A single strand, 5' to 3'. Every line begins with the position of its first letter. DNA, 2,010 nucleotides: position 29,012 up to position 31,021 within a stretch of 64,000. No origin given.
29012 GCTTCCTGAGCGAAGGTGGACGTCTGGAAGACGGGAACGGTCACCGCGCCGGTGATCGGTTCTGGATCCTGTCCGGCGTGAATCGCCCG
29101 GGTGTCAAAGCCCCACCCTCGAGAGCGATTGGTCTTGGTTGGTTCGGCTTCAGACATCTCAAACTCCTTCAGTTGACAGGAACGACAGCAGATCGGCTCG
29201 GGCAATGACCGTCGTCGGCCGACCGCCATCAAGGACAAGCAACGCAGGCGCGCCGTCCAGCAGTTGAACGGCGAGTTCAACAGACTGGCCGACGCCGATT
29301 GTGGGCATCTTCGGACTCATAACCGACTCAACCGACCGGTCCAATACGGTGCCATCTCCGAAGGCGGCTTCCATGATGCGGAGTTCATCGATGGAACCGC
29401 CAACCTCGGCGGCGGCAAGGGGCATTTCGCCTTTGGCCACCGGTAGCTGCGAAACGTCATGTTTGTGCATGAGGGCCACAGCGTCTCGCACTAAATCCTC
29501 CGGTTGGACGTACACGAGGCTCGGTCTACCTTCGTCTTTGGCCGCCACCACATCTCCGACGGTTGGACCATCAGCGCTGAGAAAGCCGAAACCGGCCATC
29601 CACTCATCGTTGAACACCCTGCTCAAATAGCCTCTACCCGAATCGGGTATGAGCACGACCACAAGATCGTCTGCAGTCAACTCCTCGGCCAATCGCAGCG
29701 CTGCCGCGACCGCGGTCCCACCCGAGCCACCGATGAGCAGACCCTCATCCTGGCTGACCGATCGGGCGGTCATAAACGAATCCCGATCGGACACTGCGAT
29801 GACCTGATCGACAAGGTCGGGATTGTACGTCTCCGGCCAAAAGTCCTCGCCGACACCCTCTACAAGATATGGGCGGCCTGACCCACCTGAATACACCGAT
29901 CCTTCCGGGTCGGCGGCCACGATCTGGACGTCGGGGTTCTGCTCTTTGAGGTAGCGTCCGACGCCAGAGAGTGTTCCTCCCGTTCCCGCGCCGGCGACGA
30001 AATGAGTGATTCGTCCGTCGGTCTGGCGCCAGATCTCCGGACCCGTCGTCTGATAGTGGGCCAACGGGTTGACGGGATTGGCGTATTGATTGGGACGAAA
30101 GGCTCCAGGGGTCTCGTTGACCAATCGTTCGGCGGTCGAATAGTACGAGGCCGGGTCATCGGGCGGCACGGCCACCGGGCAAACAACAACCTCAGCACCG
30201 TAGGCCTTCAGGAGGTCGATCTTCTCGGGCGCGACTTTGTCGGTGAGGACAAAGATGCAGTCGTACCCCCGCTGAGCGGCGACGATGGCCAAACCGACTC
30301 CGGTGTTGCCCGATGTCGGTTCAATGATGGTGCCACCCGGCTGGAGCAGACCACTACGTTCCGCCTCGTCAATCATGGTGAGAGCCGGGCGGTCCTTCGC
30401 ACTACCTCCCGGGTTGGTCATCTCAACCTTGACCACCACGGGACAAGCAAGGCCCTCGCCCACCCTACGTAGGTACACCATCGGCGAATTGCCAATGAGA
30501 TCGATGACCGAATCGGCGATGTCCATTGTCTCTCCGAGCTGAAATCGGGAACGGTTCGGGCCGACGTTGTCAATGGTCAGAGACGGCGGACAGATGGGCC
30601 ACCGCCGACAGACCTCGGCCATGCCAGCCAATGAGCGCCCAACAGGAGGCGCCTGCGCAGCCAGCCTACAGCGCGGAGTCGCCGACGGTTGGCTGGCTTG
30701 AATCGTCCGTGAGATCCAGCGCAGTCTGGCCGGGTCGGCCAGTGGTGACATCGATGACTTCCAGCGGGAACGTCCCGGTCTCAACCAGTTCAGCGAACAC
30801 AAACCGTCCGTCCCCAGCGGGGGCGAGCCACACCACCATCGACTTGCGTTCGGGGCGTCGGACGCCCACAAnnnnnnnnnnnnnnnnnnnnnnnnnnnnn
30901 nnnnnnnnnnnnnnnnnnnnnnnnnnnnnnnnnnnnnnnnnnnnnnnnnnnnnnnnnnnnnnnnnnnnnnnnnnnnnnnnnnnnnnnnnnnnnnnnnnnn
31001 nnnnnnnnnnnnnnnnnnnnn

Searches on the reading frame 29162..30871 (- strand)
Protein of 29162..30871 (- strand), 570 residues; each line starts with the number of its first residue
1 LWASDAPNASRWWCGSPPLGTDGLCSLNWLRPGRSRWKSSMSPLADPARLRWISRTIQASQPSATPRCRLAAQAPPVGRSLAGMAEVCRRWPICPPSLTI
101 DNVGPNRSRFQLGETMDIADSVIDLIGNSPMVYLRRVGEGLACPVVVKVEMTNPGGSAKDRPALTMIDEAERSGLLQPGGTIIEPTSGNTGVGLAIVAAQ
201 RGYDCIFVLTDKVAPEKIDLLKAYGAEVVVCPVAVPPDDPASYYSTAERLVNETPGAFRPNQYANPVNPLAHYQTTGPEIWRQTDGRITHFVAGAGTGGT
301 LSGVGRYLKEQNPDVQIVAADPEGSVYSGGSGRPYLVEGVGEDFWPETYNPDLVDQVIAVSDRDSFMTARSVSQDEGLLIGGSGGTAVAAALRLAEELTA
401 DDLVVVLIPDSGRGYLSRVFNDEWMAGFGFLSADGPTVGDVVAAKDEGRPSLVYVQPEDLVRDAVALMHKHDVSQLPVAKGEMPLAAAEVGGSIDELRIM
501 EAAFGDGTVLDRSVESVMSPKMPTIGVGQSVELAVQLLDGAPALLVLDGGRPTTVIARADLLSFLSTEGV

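Call 77: search_protein_families(library=pfam, proteins=[window:29162-30871:-], max_evalue=0.00001)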
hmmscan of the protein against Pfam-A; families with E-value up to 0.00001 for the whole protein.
window:29162-30871:- (570 aa): 2 families
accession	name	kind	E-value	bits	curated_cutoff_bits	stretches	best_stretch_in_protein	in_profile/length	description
PF00291.31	PALP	-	2.6e-78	263.8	35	1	124-410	3-295/295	Pyridoxal-phosphate dependent enzyme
PF00571.33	CBS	-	2.5e-07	31.4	24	0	449-479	6-36/57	CBS domain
